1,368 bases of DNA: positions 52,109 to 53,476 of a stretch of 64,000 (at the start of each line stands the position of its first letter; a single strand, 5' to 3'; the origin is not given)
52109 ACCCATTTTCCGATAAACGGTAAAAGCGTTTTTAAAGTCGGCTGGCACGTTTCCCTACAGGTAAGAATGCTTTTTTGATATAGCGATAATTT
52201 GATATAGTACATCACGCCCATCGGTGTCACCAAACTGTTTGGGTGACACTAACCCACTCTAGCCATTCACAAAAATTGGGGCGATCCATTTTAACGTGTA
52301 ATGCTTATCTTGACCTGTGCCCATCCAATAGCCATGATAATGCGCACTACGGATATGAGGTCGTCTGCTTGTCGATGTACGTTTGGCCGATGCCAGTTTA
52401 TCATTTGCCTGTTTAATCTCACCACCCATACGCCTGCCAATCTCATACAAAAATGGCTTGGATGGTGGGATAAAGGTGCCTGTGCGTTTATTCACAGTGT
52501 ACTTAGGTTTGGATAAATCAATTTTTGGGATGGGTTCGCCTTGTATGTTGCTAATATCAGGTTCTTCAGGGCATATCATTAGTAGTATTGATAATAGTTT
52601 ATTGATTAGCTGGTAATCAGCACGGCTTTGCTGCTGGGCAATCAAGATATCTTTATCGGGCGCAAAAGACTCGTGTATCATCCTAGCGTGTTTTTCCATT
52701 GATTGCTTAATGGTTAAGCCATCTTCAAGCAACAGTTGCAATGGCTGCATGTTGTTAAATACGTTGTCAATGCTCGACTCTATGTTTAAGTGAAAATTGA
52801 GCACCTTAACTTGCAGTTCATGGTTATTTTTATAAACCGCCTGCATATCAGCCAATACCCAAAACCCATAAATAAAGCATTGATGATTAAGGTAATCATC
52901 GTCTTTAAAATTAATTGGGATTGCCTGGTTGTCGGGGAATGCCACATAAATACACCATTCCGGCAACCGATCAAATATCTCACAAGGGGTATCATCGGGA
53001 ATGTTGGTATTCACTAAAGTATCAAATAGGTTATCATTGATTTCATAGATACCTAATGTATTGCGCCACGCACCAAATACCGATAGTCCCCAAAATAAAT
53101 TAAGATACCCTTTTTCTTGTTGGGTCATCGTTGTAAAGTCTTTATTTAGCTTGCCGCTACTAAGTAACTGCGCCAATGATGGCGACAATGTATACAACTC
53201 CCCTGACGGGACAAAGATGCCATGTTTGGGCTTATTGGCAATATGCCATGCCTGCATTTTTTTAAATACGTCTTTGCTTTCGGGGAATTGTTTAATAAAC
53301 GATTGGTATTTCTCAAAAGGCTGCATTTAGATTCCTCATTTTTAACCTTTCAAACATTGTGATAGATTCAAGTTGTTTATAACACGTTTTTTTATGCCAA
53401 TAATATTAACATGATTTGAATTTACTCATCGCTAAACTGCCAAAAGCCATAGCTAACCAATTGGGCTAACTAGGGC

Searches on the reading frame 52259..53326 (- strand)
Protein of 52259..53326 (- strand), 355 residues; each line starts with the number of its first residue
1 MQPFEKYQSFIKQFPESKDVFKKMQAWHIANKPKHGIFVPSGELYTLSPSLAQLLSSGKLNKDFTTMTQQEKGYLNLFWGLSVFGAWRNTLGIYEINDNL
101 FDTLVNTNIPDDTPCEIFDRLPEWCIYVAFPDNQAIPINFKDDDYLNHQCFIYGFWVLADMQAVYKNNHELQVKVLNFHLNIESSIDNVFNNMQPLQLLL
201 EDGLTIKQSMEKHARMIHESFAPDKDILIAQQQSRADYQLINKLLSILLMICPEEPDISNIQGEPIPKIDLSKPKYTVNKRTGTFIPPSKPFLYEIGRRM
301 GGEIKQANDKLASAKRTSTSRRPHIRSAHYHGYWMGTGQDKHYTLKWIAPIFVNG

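Call 31: search_protein_families(library=pfam, proteins=[window:52259-53326:-], max_evalue=0.01)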
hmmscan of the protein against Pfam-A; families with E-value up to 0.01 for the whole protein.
window:52259-53326:- (355 aa): 0 families

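Call 75: search_protein_families(library=phrogs, proteins=[window:52259-53326:-], max_evalue=0.01)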
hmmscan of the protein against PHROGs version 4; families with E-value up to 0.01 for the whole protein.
window:52259-53326:- (355 aa): 1 family
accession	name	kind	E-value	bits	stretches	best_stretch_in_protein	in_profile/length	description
phrog_6160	-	unknown function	5.3e-53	181.5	1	12-355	14-318/322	-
